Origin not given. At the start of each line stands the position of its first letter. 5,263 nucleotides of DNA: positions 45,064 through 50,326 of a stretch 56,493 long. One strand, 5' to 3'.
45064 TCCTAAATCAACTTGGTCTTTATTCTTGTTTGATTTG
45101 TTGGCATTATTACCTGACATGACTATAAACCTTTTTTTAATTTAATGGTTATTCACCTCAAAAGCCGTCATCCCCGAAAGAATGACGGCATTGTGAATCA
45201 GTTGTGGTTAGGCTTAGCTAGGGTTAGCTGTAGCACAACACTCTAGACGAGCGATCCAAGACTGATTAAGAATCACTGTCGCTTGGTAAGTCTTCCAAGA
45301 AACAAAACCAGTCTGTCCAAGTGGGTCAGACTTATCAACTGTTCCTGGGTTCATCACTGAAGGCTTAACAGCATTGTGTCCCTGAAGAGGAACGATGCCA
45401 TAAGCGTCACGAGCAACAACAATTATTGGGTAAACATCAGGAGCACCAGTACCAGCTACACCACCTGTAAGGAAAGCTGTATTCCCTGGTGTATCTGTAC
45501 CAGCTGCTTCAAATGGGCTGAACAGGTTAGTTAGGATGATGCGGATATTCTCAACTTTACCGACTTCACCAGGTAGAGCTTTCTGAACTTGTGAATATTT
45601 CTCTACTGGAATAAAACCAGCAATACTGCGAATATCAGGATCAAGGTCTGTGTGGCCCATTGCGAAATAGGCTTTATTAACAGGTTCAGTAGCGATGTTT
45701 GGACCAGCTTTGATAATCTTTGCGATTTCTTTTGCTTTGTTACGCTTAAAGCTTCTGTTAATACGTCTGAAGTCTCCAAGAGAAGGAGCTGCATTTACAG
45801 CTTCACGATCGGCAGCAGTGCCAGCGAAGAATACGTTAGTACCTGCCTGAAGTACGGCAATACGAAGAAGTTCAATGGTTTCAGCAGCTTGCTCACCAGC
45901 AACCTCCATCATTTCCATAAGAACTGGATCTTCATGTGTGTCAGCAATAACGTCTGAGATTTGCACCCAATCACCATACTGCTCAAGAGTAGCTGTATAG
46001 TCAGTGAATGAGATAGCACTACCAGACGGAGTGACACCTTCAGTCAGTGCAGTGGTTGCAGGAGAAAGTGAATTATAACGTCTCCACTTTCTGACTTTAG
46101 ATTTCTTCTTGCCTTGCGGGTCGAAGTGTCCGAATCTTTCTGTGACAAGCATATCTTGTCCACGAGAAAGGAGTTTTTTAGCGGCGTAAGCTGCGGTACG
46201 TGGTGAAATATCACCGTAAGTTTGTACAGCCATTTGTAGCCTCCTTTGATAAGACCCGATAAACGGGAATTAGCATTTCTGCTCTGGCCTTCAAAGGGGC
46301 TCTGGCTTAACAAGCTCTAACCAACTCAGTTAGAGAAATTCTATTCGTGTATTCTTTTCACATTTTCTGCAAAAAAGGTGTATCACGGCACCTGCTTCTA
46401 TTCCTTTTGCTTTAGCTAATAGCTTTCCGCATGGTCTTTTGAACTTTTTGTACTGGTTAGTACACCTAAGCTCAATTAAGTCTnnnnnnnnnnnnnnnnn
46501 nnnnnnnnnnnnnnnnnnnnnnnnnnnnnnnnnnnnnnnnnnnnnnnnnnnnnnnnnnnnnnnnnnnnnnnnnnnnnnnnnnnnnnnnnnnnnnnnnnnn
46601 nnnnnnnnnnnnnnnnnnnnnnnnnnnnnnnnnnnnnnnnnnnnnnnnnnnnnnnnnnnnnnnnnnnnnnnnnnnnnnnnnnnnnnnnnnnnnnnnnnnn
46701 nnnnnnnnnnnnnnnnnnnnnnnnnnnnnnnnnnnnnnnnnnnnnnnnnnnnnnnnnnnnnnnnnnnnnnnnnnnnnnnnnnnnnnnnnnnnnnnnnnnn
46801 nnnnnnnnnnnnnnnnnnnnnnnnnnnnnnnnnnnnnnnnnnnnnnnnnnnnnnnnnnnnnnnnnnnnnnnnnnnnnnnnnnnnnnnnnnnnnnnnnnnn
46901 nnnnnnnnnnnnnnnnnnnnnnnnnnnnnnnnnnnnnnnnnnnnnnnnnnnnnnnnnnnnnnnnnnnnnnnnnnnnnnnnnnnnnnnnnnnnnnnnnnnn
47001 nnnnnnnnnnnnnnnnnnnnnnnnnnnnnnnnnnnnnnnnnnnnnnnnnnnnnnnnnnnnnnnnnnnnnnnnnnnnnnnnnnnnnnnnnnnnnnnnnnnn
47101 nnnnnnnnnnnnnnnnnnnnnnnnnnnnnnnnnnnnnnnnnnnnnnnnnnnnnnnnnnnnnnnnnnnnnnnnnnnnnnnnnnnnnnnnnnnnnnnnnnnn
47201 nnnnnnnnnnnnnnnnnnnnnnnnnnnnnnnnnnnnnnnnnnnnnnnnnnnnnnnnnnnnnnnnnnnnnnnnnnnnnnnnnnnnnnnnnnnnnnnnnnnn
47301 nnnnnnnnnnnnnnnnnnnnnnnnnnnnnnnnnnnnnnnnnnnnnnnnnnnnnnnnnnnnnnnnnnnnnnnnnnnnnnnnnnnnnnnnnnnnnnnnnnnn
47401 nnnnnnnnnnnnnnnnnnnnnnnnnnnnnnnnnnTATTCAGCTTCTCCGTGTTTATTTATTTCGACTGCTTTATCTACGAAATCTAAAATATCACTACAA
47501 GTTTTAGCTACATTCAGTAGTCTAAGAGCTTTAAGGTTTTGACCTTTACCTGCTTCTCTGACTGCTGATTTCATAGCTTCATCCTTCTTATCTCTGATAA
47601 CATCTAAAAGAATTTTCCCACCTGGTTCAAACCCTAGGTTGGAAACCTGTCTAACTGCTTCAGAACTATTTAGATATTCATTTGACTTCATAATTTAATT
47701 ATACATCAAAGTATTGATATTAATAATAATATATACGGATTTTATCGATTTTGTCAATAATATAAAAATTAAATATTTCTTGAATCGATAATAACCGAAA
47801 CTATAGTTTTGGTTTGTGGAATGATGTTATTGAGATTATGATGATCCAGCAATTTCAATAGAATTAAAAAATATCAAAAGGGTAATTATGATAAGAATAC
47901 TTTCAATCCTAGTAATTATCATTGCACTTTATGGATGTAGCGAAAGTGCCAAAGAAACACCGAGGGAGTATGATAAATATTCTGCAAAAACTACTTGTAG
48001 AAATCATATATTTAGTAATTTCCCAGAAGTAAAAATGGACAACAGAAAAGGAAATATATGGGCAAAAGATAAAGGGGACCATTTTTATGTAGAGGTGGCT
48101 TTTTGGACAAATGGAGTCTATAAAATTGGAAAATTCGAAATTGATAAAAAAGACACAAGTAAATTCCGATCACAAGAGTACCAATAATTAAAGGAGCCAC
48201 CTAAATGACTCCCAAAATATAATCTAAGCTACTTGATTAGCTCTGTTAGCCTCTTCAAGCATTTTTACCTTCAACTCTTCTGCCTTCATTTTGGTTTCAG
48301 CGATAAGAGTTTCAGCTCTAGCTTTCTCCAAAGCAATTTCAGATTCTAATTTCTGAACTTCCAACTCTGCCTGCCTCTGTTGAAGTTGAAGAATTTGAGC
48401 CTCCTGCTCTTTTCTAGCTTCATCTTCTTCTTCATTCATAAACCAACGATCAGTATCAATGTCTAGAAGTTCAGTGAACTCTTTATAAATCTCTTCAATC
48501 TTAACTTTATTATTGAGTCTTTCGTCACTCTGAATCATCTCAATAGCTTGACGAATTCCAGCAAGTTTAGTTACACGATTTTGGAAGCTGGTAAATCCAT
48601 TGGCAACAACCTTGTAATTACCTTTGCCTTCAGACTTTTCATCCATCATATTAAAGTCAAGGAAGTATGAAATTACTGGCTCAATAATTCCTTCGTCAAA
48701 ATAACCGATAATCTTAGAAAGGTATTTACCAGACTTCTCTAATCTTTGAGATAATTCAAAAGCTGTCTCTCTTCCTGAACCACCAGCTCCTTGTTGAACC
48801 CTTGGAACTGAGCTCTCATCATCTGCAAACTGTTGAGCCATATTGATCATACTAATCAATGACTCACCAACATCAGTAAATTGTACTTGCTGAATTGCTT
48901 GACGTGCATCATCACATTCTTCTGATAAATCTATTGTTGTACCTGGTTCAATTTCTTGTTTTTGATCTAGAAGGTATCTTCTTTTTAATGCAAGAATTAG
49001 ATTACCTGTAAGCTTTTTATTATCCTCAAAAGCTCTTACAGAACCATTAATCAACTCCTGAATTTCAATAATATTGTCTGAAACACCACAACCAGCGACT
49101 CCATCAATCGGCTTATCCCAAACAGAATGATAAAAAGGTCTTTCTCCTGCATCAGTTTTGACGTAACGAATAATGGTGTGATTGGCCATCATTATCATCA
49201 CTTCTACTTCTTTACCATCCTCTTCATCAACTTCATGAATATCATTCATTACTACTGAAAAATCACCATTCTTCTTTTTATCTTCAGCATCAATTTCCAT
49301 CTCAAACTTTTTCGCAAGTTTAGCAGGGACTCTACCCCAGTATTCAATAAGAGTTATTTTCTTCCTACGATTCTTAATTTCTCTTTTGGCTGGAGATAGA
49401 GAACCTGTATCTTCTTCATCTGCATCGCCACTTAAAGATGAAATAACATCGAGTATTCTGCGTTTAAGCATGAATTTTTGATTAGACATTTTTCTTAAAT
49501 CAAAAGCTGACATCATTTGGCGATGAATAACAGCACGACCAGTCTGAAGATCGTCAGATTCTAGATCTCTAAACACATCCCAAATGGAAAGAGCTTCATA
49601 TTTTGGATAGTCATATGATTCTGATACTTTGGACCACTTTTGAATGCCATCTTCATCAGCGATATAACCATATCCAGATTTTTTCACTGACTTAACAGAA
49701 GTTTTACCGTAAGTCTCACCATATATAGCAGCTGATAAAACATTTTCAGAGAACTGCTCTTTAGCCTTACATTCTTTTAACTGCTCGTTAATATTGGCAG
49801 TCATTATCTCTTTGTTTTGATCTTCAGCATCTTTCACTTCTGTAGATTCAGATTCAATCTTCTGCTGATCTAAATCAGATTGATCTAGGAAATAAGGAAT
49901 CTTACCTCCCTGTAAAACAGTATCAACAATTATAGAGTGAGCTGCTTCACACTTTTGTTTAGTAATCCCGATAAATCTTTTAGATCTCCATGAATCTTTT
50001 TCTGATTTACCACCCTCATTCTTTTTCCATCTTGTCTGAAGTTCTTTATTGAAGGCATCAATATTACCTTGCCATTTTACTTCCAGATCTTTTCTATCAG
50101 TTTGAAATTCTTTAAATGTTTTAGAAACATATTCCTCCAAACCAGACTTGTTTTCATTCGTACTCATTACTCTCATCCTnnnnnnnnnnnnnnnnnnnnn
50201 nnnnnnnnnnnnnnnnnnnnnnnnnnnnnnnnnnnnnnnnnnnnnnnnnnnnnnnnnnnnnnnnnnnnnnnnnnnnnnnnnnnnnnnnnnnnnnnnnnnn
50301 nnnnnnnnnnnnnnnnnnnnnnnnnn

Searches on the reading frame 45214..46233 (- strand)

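Call 9: search_protein_families(library=phrogs, proteins=[window:45214-46233:-], max_evalue=0.001)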
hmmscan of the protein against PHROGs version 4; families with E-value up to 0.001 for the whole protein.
window:45214-46233:- (339 aa): 1 family
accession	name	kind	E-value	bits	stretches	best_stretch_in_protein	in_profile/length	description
phrog_1357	-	head and packaging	1.7e-61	209.2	1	16-337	36-349/356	major head protein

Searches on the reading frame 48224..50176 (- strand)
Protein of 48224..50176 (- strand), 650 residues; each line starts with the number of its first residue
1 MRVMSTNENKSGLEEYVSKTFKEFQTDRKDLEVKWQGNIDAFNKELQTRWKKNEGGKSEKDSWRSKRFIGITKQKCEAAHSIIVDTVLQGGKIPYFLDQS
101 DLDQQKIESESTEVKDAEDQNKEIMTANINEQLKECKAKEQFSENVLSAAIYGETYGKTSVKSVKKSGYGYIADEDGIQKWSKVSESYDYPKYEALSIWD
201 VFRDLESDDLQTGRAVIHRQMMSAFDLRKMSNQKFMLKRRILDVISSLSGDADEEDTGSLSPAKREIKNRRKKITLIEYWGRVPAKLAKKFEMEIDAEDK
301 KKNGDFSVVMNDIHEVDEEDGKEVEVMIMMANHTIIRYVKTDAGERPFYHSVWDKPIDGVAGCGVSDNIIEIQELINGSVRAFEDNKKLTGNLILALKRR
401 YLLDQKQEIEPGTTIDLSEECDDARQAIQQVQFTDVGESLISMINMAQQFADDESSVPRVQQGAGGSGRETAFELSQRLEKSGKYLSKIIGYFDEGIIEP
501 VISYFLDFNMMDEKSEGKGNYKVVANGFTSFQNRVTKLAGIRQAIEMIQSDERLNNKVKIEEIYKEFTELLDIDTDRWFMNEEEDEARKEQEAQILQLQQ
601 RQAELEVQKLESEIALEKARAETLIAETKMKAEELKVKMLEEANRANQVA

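Call 9: search_protein_families(library=phrogs, proteins=[window:48224-50176:-], max_evalue=0.001)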
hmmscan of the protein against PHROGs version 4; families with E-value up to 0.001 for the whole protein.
window:48224-50176:- (650 aa): 3 families
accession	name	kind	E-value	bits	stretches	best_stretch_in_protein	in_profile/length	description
phrog_332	-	connector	9.9e-34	117.6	1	6-612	3-538/560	head-tail adaptor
phrog_1216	-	head and packaging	1.4e-18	67.8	1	124-499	157-500/714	portal protein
phrog_449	-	connector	0.00059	19.4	0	535-608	430-504/520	head-tail adaptor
